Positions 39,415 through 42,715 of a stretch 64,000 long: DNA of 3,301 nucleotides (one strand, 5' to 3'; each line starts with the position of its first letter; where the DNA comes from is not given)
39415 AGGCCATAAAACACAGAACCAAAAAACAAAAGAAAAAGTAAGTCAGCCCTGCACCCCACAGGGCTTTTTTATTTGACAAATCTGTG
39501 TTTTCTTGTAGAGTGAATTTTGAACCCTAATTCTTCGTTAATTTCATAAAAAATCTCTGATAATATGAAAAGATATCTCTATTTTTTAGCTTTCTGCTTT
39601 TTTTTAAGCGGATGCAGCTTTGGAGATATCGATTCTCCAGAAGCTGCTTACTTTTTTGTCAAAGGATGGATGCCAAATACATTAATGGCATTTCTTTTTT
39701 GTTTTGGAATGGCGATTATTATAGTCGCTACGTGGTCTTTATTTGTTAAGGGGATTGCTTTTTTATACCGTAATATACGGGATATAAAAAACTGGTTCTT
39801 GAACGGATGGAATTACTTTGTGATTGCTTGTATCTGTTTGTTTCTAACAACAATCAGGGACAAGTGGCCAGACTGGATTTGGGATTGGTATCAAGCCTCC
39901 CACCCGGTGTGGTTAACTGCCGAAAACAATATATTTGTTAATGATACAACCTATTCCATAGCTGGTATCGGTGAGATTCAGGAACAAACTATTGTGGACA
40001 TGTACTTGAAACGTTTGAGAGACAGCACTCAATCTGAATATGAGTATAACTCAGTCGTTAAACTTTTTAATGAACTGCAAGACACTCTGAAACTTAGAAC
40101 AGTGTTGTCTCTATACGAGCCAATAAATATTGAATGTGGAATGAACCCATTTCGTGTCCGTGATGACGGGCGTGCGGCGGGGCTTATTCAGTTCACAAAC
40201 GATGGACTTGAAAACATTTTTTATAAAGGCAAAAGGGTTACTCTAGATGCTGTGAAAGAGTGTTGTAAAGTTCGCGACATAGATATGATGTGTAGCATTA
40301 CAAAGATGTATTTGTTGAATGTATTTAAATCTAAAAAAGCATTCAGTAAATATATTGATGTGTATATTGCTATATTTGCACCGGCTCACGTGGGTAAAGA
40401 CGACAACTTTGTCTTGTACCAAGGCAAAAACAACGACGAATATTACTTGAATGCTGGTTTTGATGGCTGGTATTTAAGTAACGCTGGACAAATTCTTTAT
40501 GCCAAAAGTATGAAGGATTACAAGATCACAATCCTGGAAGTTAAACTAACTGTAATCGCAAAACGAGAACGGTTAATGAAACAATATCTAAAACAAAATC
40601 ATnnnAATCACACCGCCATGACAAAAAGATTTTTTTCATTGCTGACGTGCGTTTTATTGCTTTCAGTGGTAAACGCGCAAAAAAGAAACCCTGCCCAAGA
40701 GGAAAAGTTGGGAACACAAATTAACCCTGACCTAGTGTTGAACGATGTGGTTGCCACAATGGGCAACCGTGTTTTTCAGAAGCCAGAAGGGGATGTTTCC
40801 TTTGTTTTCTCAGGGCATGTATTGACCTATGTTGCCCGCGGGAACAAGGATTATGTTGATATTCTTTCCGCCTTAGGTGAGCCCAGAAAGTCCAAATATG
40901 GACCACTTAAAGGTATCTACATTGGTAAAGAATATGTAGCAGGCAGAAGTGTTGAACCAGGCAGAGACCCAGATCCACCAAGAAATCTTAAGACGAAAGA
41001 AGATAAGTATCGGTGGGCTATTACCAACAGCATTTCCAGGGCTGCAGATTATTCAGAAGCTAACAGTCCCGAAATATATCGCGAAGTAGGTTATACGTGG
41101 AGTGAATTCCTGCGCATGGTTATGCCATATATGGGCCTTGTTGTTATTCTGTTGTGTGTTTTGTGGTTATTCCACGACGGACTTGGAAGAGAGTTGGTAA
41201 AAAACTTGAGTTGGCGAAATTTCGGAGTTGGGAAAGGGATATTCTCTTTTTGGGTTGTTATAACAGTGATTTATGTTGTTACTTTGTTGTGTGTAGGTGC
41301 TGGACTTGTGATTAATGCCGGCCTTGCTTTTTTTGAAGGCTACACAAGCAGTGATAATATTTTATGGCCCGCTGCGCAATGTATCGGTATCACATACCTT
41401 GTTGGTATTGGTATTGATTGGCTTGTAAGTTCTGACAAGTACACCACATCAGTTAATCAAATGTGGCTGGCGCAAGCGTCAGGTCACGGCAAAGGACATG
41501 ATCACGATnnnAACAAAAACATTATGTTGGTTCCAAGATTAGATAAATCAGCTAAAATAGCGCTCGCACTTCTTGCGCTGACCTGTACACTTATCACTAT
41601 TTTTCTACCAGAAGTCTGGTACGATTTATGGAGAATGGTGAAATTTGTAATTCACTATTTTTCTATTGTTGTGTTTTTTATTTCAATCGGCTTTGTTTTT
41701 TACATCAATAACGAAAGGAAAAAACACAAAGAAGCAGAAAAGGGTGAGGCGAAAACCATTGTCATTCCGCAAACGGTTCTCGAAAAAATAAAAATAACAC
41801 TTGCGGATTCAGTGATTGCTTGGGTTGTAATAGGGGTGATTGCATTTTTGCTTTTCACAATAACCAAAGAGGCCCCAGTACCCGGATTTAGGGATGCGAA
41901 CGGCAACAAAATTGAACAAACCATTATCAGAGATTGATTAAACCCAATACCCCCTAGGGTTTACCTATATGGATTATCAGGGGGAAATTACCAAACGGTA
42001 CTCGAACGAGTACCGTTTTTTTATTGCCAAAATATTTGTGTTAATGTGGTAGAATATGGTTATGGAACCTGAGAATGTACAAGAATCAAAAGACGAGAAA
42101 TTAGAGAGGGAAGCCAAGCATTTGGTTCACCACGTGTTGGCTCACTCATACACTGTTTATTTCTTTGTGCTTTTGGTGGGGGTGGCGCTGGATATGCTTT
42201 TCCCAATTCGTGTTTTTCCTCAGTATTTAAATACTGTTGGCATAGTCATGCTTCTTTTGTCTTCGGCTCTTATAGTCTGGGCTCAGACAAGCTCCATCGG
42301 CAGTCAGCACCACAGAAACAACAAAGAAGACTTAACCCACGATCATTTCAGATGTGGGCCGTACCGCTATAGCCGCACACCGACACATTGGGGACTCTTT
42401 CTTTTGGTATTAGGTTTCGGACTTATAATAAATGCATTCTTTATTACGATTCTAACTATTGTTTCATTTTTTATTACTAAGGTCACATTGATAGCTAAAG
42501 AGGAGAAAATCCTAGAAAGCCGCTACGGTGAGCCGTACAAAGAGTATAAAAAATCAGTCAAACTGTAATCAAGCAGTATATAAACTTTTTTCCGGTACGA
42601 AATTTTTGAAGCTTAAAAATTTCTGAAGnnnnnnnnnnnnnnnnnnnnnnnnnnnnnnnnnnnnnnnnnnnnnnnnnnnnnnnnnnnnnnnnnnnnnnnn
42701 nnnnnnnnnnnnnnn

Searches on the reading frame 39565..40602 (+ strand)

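Call 62: search_protein_families(library=pfam, proteins=[window:39565-40602:+], max_evalue=0.1)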
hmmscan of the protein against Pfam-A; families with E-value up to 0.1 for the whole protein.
window:39565-40602:+ (346 aa): 2 families
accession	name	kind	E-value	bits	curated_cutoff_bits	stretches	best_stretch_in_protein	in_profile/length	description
PF08357.16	SEFIR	-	0.0035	18.1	23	1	157-276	11-127/150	SEFIR domain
PF08139.17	LPAM_1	-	0.06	14.3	20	0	1-18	1-18/18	Prokaryotic membrane lipoprotein lipid attachment site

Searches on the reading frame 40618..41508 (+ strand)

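Call 62: search_protein_families(library=pfam, proteins=[window:40618-41508:+], max_evalue=0.1)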
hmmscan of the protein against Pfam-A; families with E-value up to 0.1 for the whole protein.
window:40618-41508:+ (297 aa): 1 family
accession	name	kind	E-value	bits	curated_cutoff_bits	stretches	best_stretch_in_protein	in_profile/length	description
PF24828.1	DUF7713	-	0.081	13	24.1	0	159-176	42-59/68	Domain of unknown function (DUF7713)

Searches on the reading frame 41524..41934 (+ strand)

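Call 62: search_protein_families(library=pfam, proteins=[window:41524-41934:+], max_evalue=0.1)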
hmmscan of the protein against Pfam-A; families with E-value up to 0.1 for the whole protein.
window:41524-41934:+ (137 aa): 6 families
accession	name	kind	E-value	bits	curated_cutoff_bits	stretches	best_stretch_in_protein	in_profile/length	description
PF19762.4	DUF6249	-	0.00028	21.3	33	1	42-116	4-79/104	Domain of unknown function (DUF6249)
PF01757.29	Acyl_transf_3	-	0.00034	20.2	31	1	2-111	144-233/326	Acyltransferase domain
PF07690.21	MFS_1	-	0.016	14.6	33.4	1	24-111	140-214/347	Major Facilitator Superfamily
PF13967.11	RSN1_TM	-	0.018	15.2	27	1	37-111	80-154/156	Late exocytosis, associated with Golgi transport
PF03773.19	ArsP_1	-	0.03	13.9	32.3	0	85-118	107-139/294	Predicted permease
PF09925.14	DUF2157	-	0.045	13.9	32.4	1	12-67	39-90/146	Predicted membrane protein (DUF2157)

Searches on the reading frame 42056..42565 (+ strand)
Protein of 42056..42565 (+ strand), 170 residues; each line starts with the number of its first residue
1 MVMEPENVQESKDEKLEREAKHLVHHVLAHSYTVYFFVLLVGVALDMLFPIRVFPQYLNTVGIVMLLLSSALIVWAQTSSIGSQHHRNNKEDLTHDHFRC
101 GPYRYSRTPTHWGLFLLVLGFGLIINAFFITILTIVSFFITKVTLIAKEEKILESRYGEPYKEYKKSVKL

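Call 62: search_protein_families(library=pfam, proteins=[window:42056-42565:+], max_evalue=0.1)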
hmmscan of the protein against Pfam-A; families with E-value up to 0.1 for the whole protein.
window:42056-42565:+ (170 aa): 5 families
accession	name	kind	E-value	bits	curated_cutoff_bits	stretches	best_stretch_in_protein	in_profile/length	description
PF04191.18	PEMT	-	4.3e-11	43.6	25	1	61-159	5-104/105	Phospholipid methyltransferase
PF06966.17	DUF1295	-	2.8e-05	24.2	20.4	1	7-168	62-235/235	Protein of unknown function (DUF1295)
PF07344.16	Amastin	-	0.0003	21.2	27.2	1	31-137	72-156/157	Amastin surface glycoprotein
PF04140.19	ICMT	-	0.0022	18.8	24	1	65-153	4-93/95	Isoprenylcysteine carboxyl methyltransferase (ICMT) family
PF01222.22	ERG4_ERG24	-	0.014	14.6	27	0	101-169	355-424/432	Ergosterol biosynthesis ERG4/ERG24 family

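Call 63: search_protein_families(library=ncbifam, proteins=[window:42056-42565:+], max_evalue=0.1)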
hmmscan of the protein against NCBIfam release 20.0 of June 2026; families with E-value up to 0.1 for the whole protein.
window:42056-42565:+ (170 aa): 4 families
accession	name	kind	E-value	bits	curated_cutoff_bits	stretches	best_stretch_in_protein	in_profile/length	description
NF040696.1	isopcys_mtase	equivalog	1.2e-10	41.5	160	1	9-167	23-182/190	protein-S-isoprenylcysteine O-methyltransferase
TIGR04571.1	LmtA_Leptospira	exception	1.6e-06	28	325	1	61-168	56-159/252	lipid A Kdo2 1-phosphate O-methyltransferase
NF045656.1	MeththiolMtaseMddA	equivalog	0.0023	17.3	270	1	58-169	125-234/238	methanethiol S-methyltransferase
NF053812.1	Ssi4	equivalog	0.053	13.5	240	1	34-75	53-95/189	immunity protein Sip4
